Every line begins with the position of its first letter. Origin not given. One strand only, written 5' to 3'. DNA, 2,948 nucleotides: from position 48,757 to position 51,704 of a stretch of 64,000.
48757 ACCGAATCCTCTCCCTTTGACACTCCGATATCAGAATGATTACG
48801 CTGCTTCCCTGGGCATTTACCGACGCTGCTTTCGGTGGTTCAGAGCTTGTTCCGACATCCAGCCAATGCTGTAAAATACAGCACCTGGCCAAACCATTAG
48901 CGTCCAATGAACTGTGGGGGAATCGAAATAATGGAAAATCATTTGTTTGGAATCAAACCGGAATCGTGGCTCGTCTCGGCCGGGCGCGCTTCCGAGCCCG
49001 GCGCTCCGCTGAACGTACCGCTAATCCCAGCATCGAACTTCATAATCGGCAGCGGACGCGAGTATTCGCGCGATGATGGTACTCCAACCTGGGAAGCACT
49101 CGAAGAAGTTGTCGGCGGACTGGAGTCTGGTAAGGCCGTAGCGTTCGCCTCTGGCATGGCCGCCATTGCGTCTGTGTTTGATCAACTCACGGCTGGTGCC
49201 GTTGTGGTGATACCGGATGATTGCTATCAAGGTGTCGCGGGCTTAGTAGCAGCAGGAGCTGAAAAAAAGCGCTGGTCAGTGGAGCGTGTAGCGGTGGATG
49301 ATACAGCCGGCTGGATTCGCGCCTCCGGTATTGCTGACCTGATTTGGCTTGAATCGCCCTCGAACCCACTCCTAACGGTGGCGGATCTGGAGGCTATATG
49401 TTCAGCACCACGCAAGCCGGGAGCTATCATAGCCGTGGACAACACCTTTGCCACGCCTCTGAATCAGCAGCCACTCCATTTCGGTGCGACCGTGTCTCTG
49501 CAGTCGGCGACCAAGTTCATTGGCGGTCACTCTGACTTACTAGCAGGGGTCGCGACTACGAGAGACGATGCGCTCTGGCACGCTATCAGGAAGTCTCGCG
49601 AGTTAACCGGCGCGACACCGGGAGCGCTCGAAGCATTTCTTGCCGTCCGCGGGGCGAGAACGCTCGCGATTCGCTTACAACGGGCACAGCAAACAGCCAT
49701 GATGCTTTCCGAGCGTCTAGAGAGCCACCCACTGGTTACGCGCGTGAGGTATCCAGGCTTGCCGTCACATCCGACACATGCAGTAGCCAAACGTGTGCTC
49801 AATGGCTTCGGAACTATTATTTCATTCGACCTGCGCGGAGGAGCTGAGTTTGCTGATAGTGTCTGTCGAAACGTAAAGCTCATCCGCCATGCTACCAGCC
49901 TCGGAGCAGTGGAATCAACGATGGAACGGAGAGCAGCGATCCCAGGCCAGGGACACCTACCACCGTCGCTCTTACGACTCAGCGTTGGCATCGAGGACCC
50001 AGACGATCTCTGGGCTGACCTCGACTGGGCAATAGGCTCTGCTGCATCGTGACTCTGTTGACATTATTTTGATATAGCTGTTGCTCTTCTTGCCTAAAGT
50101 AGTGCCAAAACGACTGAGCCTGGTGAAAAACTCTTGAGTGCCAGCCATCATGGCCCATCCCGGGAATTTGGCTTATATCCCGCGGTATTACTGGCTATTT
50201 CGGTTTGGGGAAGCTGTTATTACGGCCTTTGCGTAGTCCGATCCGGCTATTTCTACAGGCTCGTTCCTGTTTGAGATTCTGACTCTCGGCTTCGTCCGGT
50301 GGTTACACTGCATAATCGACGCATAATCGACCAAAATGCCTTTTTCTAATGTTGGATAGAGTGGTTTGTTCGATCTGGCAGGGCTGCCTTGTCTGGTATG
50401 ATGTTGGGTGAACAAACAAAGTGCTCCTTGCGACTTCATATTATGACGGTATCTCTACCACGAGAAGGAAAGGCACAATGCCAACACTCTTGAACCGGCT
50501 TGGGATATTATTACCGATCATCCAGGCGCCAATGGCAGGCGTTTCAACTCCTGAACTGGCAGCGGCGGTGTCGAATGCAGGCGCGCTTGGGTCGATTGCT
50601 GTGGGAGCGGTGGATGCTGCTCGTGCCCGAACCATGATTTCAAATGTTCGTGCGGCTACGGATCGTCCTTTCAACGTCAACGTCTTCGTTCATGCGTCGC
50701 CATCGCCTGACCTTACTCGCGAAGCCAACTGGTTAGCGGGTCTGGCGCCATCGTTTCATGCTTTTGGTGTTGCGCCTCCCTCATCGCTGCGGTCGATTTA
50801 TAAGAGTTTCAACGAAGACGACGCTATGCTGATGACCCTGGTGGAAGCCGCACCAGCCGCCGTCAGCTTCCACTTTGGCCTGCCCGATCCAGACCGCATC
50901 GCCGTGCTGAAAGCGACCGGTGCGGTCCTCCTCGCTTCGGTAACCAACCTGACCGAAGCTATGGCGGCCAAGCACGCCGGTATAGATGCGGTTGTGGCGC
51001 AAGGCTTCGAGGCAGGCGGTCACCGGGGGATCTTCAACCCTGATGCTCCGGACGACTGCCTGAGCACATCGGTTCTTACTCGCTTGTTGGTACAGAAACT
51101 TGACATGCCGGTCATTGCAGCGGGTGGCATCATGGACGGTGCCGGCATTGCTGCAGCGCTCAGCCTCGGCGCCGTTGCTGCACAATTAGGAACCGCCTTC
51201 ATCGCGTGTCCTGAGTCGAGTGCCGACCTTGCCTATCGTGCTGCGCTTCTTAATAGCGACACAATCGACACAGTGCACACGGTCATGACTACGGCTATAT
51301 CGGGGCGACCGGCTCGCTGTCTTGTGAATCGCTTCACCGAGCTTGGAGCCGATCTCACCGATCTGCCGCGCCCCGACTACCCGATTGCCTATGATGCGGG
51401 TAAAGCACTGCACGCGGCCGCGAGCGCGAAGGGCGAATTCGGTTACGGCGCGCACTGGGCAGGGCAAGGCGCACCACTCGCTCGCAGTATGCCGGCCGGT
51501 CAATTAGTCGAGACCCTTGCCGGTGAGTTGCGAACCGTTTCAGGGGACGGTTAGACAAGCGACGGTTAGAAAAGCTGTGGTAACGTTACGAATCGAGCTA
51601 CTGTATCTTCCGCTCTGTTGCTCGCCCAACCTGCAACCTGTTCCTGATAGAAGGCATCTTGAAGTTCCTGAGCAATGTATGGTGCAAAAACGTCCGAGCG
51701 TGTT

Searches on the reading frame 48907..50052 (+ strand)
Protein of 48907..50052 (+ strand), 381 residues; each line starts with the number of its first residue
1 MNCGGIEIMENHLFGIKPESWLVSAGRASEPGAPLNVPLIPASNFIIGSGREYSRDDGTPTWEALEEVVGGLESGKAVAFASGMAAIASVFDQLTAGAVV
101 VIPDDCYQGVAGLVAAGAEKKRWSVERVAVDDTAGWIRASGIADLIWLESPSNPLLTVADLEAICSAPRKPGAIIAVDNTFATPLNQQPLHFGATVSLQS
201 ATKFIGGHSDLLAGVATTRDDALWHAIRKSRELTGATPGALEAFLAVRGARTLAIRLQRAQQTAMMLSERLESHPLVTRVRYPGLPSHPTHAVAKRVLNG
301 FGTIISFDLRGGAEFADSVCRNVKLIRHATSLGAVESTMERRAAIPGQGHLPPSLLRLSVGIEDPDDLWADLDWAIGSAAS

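Call 15: search_protein_families(library=pfam, proteins=[window:48907-50052:+], max_evalue=0.01)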
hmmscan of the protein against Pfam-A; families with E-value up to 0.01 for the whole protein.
window:48907-50052:+ (381 aa): 2 families
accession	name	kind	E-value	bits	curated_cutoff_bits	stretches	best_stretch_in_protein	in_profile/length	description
PF01053.26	Cys_Met_Meta_PP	-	3.7e-89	299.4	27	1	50-375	43-379/381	Cys/Met metabolism PLP-dependent enzyme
PF00155.27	Aminotran_1_2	-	0.00015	21.5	19.7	1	74-189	65-196/361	Aminotransferase class I and II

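Call 19: find_encoding_contigs(protein=window:48907-50052:+, flank=10000, max_places=6)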
Protein window:48907-50052:+ (381 aa): no gene with exactly this product is on record in the collection.

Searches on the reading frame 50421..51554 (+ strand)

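Call 15: search_protein_families(library=pfam, proteins=[window:50421-51554:+], max_evalue=0.01)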
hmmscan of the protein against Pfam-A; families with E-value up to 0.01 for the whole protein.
window:50421-51554:+ (377 aa): 3 families
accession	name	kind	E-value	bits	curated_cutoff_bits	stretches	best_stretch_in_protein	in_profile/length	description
PF03060.21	NMO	-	3.9e-72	243.9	28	1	27-367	8-329/331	Nitronate monooxygenase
PF00478.31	IMPDH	-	8.1e-09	35.4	25.6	1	224-271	203-250/345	IMP dehydrogenase / GMP reductase domain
PF01070.24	FMN_dh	-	0.008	15.7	24.9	1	168-261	220-306/350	FMN-dependent dehydrogenase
